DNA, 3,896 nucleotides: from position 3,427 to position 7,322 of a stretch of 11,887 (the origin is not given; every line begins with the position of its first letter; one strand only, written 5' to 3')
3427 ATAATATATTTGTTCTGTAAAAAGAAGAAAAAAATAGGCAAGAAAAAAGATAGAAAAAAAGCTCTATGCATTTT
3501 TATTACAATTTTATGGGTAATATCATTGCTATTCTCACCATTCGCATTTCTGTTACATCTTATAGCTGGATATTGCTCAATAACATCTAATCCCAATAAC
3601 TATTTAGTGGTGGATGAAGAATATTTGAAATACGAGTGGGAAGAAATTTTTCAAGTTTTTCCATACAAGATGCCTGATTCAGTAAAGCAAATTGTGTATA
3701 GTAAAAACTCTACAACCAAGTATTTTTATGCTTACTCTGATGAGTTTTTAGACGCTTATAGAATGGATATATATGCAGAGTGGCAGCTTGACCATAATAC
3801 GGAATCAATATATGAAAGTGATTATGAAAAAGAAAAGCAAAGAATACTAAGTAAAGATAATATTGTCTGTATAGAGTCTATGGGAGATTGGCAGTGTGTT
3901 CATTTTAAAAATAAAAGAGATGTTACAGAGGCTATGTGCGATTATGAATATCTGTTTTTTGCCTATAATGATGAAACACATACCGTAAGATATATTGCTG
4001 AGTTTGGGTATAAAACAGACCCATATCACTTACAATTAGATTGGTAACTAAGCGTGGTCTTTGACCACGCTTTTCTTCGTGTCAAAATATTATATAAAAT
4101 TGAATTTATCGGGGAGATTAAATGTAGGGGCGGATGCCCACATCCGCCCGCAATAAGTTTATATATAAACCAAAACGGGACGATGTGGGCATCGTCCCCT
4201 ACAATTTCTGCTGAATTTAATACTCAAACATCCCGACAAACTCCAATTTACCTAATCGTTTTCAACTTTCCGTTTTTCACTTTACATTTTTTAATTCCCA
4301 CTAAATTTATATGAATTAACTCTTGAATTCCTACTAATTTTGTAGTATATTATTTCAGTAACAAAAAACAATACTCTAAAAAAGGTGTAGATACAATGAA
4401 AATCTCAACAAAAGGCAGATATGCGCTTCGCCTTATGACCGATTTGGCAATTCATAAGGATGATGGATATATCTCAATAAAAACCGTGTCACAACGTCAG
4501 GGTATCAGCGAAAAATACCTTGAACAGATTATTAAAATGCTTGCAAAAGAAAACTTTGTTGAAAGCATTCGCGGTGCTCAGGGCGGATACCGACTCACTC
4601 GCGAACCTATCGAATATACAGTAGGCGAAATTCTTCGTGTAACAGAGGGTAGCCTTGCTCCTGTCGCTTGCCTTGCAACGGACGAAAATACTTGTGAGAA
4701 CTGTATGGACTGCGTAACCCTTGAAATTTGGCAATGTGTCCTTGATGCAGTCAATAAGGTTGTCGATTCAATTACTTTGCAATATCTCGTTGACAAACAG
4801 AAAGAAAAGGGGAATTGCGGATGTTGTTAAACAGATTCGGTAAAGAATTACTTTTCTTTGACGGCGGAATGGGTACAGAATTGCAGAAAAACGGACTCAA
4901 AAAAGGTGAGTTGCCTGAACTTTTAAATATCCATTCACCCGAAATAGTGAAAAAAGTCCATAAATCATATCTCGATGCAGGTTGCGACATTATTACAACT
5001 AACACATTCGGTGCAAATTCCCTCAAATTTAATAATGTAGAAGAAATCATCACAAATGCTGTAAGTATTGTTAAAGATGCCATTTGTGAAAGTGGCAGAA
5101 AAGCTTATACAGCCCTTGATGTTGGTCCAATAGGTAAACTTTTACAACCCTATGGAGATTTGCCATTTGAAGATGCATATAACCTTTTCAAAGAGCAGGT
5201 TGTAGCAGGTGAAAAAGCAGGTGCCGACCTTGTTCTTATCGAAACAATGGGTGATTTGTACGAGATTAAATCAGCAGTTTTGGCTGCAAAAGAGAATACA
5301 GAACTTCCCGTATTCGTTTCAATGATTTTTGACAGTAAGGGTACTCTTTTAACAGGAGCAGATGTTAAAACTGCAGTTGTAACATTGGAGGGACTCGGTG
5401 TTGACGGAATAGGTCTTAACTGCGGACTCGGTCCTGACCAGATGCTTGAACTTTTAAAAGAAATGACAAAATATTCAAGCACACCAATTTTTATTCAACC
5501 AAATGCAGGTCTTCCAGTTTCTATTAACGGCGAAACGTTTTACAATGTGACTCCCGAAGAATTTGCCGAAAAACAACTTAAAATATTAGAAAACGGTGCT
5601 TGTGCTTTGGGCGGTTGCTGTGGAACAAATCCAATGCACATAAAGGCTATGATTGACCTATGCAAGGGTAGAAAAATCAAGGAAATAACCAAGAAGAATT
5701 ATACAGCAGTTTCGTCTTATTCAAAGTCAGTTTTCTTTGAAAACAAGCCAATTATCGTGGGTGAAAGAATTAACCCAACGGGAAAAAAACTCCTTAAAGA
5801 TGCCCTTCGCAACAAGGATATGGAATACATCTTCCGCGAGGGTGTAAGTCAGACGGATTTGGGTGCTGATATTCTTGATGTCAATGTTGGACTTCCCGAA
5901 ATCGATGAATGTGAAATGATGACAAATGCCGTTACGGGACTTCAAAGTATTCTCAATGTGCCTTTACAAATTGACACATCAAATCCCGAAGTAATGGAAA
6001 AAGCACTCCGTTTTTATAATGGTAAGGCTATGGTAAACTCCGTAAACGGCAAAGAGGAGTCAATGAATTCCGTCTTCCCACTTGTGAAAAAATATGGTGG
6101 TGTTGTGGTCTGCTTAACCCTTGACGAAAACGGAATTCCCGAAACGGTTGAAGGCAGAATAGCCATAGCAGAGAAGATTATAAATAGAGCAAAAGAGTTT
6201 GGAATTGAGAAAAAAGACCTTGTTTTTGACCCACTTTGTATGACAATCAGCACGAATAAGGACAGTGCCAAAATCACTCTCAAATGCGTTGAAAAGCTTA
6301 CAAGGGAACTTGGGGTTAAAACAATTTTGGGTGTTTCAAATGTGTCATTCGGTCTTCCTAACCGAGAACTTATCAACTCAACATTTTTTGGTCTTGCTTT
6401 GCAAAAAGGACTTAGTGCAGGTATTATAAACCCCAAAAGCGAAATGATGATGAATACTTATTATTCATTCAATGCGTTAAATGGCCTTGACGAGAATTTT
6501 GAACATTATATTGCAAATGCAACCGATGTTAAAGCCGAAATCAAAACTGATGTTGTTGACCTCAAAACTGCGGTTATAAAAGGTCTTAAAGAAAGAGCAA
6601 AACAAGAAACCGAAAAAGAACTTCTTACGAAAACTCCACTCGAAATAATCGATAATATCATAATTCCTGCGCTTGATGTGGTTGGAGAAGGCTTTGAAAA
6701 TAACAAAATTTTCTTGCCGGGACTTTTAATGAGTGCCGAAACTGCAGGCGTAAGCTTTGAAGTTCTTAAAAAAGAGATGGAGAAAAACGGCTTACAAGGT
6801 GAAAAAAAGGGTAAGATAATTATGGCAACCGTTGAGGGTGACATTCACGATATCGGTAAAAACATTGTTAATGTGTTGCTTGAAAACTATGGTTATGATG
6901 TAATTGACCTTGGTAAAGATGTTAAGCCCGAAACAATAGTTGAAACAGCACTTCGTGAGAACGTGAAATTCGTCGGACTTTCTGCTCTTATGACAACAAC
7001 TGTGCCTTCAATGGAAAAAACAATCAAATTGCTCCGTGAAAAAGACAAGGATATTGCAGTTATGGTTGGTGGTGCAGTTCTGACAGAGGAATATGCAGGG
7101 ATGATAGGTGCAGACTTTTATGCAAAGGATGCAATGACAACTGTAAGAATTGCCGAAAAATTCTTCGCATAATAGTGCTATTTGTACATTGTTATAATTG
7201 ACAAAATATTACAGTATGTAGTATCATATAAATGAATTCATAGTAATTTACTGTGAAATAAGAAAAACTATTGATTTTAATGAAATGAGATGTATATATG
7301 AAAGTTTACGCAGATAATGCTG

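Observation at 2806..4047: Membrane-anchored MerR-family regulator with an unrecognised outward-facing domain, broken by one in-frame TAA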

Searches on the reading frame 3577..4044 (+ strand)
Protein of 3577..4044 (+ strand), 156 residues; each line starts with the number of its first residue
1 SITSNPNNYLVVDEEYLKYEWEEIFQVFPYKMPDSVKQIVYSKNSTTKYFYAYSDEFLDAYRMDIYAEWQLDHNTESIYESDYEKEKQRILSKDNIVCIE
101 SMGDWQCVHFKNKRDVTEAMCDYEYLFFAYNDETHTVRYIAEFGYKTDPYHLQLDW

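Call 21: search_protein_families(library=pfam, max_evalue=10, proteins=[window:3577-4044:+])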
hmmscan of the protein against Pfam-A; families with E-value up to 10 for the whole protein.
seq(156 aa): 1 family
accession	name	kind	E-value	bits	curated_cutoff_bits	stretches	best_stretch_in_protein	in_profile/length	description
PF25061.1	RRM_fung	-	0.17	12.5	27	1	93-120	28-56/85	Fungal RNA-binding domain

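Call 36: search_solved_structures(query=window:3577-4044:+, max_evalue=10)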
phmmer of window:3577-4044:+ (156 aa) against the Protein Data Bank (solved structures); distinct sequences matched with E-value up to 10: 0.
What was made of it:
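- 3577..4044 (+): Codons 258-413: predicted extracytoplasmic alpha/beta domain, a six-stranded antiparallel sheet plus helices. The family is in neither Pfam nor PDB. Calls 21, 36.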

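Call 47: predict_structure(alignment_id=A4)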
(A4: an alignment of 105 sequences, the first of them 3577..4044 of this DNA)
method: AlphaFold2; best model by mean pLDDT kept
length: 156 residues; sequences in the alignment: 105
mean_pLDDT: 90.3   pTM: 0.87
mean pLDDT of the five models: 90.3, 89.3, 89.2, 88.9, 82.9
residues with pLDDT >= 90: 111; 70-90: 34; 50-70: 11; < 50: 0
segments of 3 or more residues with pLDDT < 50: none
pLDDT, mean of each block of 10 residues (from residue 1): 92 93 96 86 87 83 96 73 94 97 98 74 94 97 92 95
secondary structure, 60 per line:
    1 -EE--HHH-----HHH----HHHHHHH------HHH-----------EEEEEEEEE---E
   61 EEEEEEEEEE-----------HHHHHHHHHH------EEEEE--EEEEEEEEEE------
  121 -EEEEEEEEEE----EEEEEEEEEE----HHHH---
elements in order: H21-27 E48-56 E60-70 H82-91 E98-102 E105-114 E122-131 E136-145 H150-153
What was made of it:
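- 3577..4044 (+): Call 47: pLDDT 90.3, pTM 0.87.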

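Call 48: search_protein_representatives(alignment_id=A5)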
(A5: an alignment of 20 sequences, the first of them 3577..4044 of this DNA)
Query: 20 sequences, 154 profile positions. Proteins with E-value up to 0.001 (for the whole library): 279; up to 1e-10: 155; up to 1e-30: 13. The best 150 are listed.
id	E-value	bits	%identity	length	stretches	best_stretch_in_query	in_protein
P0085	3.4e-48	180.0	-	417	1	1-154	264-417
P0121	3.7e-42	160.3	-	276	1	1-154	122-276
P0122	1.0e-39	152.4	-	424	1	1-154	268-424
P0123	1.2e-35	139.3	-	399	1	1-154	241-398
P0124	2.6e-35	138.1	-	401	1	1-154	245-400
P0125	6.5e-35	136.8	-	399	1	1-154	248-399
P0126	4.0e-32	127.8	-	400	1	1-154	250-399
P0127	1.3e-31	126.1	-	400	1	1-154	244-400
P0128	1.5e-31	125.9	-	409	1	1-154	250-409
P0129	4.5e-31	124.3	-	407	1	1-154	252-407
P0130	5.4e-31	124.1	-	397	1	1-154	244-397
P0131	5.6e-31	124.0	-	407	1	1-154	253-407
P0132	9.7e-31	123.3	-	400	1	1-154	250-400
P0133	1.1e-30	123.1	-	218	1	1-154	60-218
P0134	1.2e-30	123.0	-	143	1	20-154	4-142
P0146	1.3e-26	109.8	-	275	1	1-154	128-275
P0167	2.1e-21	92.9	-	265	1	1-154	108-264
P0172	5.3e-20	88.4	-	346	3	1-85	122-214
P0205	2.2e-16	76.7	-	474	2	1-85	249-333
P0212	6.5e-15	71.9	-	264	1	1-154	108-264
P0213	6.8e-15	71.8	-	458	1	1-154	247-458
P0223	3.3e-14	69.6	-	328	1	1-154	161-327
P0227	7.2e-14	68.5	-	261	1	1-154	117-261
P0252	3.1e-12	63.2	-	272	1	1-154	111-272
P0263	2.0e-11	60.6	-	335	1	1-152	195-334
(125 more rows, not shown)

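Call 52: fold_search(model_id=the predicted structure, library=pdb)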
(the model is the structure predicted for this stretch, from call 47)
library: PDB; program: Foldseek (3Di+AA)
matches with E <= 10: 714; with E <= 0.001: 0
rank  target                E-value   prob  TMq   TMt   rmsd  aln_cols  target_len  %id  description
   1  8z9d_P                5.0e-02  0.15  0.16  0.14  21.2       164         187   10  cryo-EM structure of PSII-LHCII megacomplex from spinach (released 2024-11-13)
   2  3gek_C                8.8e-02  0.18  0.16  0.19  10.7       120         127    7  Crystal structure of putative thioesterase yhdA from Lactococcus lactis. Northeast Structural Genomics Consortium Targ (released 2009-03-17)
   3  3gek_A                1.5e-01  0.18  0.20  0.22   9.8       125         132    6  Crystal structure of putative thioesterase yhdA from Lactococcus lactis. Northeast Structural Genomics Consortium Targ (released 2009-03-17)
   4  6i5d_B                1.6e-01  0.66  0.24  0.17   6.6        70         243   17  Crystal structure of an OXA-48 beta-lactamase synthetic mutant (released 2020-03-04)
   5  3gek_B                1.6e-01  0.15  0.16  0.20  10.6       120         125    8  Crystal structure of putative thioesterase yhdA from Lactococcus lactis. Northeast Structural Genomics Consortium Targ (released 2009-03-17)
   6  6i5d_A                1.8e-01  0.66  0.24  0.17   6.2        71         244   18  Crystal structure of an OXA-48 beta-lactamase synthetic mutant (released 2020-03-04)
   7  4xhr_A                1.9e-01  0.08  0.16  0.15  17.1       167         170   10  Structure of a phospholipid trafficking complex, native (released 2015-07-01)
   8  3wa5_B                2.4e-01  0.60  0.31  0.36   7.6       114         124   10  Crystal Structure of type VI peptidoglycan muramidase effector Tse3 in complex with its cognate immunity protein Tsi3 (released 2013-10-02)
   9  4b8u_A                2.4e-01  0.12  0.21  0.20  12.9       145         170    6  Crystal Structure of 3-hydroxydecanoyl-Acyl Carrier Protein Dehydratase (FabA) from Pseudomonas aeruginosa in complex  (released 2012-09-26)
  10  5wsx_A                2.4e-01  0.11  0.22  0.21  10.2       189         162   10  The crystal structure of SAV606 (released 2017-05-31)
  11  4k4c_A                2.4e-01  0.10  0.16  0.17  10.4       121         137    8  X-ray crystal structure of E. coli YbdB complexed with phenacyl-CoA (released 2014-07-30)
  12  3gek_D                2.5e-01  0.12  0.16  0.20  10.9       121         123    8  Crystal structure of putative thioesterase yhdA from Lactococcus lactis. Northeast Structural Genomics Consortium Targ (released 2009-03-17)
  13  5wsx_B                2.5e-01  0.11  0.17  0.17  10.8       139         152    7  The crystal structure of SAV606 (released 2017-05-31)
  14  5wi3_A                2.7e-01  0.66  0.25  0.17   6.3        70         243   10  Structure of Acinetobacter baumannii carbapenemase OXA-239 K82D bound to cefotaxime (released 2017-12-27)
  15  1g85_A                2.9e-01  0.15  0.22  0.21  14.4       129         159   11  CRYSTAL STRUCTURE OF BOVINE ODORANT BINDING PROTEIN COMPLEXED WITH IS NATURAL LIGAND (released 2002-06-26)
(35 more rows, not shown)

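Call 54: search_protein_families(library=pfam, max_evalue=0.01, proteins=[P0167, P0212, P0252, P0227, P0146, P0213, P0205, P0172, P0263, P0223])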
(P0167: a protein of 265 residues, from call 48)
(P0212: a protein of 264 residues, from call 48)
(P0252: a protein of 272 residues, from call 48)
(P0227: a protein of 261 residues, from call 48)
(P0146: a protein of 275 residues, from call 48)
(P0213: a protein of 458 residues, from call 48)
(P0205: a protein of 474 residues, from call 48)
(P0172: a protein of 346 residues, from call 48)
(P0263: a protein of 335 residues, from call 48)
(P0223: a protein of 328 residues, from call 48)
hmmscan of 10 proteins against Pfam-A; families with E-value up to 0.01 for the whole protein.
P0167 (265 aa): 0 families

P0212 (264 aa): 2 families
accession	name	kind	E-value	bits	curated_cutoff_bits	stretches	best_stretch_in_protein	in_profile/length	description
PF17280.7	DUF5345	-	0.0001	22.9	27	1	10-61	25-74/77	Family of unknown function (DUF5345)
PF03134.24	TB2_DP1_HVA22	-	0.00061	20.1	27.2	1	8-67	5-62/77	TB2/DP1, HVA22 family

P0252 (272 aa): 0 families

P0227 (261 aa): 0 families

P0146 (275 aa): 0 families

P0213 (458 aa): 3 families
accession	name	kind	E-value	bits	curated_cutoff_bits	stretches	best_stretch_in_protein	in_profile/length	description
PF13411.12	MerR_1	-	5.6e-13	49.2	21.6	1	1-71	1-67/69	MerR HTH family regulatory protein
PF00376.29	MerR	-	0.0002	21.6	28.2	1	2-28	1-28/38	MerR family regulatory protein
PF09278.17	MerR-DNA-bind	-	0.0007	20.6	25.4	1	47-93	1-54/65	MerR, DNA binding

P0205 (474 aa): 2 families
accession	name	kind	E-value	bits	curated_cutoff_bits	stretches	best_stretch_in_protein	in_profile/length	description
PF13411.12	MerR_1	-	1.7e-12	47.7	21.6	1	1-71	1-67/69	MerR HTH family regulatory protein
PF00376.29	MerR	-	0.003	17.8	28.2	1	2-25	1-24/38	MerR family regulatory protein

P0172 (346 aa): 0 families

P0263 (335 aa): 0 families

P0223 (328 aa): 0 families

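Call 74: fold_search(model_id=the predicted structure, library=viral)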
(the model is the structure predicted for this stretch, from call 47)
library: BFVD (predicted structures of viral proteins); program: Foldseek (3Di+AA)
matches with E <= 10: 593; with E <= 0.001: 0
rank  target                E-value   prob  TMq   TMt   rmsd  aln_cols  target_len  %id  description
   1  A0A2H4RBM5            2.0e-02  0.94  0.29  0.39   7.2       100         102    9  Uncharacterized protein [Sulfolobus ellipsoid virus 1]
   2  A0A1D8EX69            3.3e-02  0.82  0.29  0.36   6.8       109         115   14  Uncharacterized protein [Campylobacter phage vB_CjeM_Los1]
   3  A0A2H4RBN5            3.7e-02  0.92  0.34  0.39  10.6       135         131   13  Uncharacterized protein [Sulfolobus ellipsoid virus 1]
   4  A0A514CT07            4.6e-02  0.38  0.20  0.15  15.8       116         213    4  Uncharacterized protein [Achromobacter phage Motura]
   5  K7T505                4.9e-02  0.35  0.23  0.08  14.2       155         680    7  Capsid [Avastrovirus 3]
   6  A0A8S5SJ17            5.2e-02  0.63  0.30  0.14  11.6       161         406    8  Host cell surface-exposed lipoprotein [Siphoviridae sp. ctvhu9]
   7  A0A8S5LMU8            5.5e-02  0.25  0.18  0.23  13.9       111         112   12  Uncharacterized protein [Siphoviridae sp. ctDuC3]
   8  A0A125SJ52            8.6e-02  0.38  0.25  0.30   8.3       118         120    8  (no name in the UniProt tables at hand)
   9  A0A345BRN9            9.6e-02  0.12  0.17  0.17  14.0       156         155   10  (no name in the UniProt tables at hand)
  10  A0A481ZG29            1.0e-01  0.30  0.26  0.27  10.4       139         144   12  Uncharacterized protein [Pithovirus LCPAC406]
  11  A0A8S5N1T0            1.6e-01  0.13  0.16  0.21  12.0       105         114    8  Uncharacterized protein [Siphoviridae sp. ctiMX17]
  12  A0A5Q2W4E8            1.8e-01  0.25  0.27  0.08  11.8       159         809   11  (no name in the UniProt tables at hand)
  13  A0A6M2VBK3            1.8e-01  0.08  0.13  0.14  18.9       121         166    7  (no name in the UniProt tables at hand)
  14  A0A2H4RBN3            1.9e-01  0.84  0.33  0.44   5.5        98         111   12  Uncharacterized protein [Sulfolobus ellipsoid virus 1]
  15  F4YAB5                1.9e-01  0.14  0.19  0.14  17.7       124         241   13  Uncharacterized protein [Campylobacter phage NCTC12673]
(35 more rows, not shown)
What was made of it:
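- Tried and rejected: Foldseek of a high-confidence model gave a best E of 0.05 with TM<=0.37 against PDB (call 52), and a best E of 0.02 with TM<=0.44 against BFVD (call 74).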

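Call 85: find_encoding_contigs(protein=P0252, flank=3000, max_places=3)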
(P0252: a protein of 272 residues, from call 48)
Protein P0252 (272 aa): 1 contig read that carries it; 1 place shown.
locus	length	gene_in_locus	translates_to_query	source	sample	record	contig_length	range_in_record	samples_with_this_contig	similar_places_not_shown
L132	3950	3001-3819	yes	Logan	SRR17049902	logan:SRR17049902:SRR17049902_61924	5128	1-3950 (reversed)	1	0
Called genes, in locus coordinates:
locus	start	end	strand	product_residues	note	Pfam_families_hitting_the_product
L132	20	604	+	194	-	-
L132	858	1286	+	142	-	-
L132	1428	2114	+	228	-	-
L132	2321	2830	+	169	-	-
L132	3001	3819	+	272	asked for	-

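Call 86: find_encoding_contigs(protein=P0212, flank=3000, max_places=3)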
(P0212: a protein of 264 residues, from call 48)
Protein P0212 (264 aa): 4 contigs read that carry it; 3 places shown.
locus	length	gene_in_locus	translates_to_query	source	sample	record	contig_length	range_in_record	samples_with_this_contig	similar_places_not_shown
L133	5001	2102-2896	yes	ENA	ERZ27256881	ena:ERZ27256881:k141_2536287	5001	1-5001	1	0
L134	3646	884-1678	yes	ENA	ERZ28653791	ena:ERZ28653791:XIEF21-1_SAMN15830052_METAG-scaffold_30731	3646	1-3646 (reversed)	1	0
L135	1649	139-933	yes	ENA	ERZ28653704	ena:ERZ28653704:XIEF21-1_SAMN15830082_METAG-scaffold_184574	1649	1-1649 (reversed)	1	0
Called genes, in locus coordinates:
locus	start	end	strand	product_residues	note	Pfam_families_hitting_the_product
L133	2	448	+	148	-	?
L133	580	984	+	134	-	PF02142:MGS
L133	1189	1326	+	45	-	-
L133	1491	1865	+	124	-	-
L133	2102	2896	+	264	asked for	-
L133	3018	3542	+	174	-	-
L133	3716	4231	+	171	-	-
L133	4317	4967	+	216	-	-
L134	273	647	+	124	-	-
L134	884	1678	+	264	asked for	-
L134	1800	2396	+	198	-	-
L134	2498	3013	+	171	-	-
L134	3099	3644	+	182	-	?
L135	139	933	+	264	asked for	-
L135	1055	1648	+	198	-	?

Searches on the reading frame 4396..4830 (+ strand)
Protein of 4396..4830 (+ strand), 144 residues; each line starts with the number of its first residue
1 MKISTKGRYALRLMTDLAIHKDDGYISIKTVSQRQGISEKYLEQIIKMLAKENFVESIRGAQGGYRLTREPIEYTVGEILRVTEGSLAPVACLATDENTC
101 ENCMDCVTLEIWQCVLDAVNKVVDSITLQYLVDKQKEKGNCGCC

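Call 32: search_protein_families(library=pfam, max_evalue=0.001, proteins=[window:4396-4830:+])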
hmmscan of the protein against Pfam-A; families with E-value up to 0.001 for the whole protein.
window:4396-4830:+ (144 aa): 1 family
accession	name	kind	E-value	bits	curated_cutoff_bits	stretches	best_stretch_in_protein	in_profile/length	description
PF02082.26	Rrf2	-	3.3e-38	131.3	30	1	3-133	1-131/132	Iron-dependent Transcriptional regulator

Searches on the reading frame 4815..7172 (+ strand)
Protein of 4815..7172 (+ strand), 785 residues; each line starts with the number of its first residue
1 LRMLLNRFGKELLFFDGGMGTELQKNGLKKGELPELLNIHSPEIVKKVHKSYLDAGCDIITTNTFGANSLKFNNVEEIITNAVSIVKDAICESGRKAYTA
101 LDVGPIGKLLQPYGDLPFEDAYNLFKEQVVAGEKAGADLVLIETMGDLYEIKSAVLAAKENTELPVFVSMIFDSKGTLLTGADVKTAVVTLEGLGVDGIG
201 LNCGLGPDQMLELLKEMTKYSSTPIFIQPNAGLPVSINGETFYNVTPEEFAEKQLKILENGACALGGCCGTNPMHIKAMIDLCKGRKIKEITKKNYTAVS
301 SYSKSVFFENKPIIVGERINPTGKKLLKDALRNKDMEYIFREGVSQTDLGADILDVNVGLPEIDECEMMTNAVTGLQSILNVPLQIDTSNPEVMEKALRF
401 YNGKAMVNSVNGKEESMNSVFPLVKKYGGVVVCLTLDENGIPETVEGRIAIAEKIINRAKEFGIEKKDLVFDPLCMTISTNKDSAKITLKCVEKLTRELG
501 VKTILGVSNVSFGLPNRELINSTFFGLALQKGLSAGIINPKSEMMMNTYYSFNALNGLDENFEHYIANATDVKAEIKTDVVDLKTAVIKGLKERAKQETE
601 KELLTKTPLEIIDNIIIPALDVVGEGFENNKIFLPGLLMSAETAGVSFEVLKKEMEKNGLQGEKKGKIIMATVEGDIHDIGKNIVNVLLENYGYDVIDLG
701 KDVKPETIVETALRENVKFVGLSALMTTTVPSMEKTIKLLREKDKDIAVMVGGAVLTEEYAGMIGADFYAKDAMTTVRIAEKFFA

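Call 32: search_protein_families(library=pfam, max_evalue=0.001, proteins=[window:4815-7172:+])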
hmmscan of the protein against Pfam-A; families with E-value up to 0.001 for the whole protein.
window:4815-7172:+ (785 aa): 5 families
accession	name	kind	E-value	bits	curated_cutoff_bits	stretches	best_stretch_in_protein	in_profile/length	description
PF02574.22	S-methyl_trans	-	5.6e-73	246.7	22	1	14-280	2-280/283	Homocysteine S-methyltransferase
PF00809.28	Pterin_bind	-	4.8e-30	105.4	25.5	1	316-539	1-244/244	Pterin binding enzyme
PF02310.24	B12-binding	-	1.5e-28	99.5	32.1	1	666-775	1-118/121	B12 binding domain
PF02607.22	B12-binding_2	-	1.2e-15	57.9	23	1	582-652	4-74/74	B12 binding domain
PF03599.22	CdhD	-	0.00012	21.4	24.8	1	367-479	83-182/387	CO dehydrogenase/acetyl-CoA synthase delta subunit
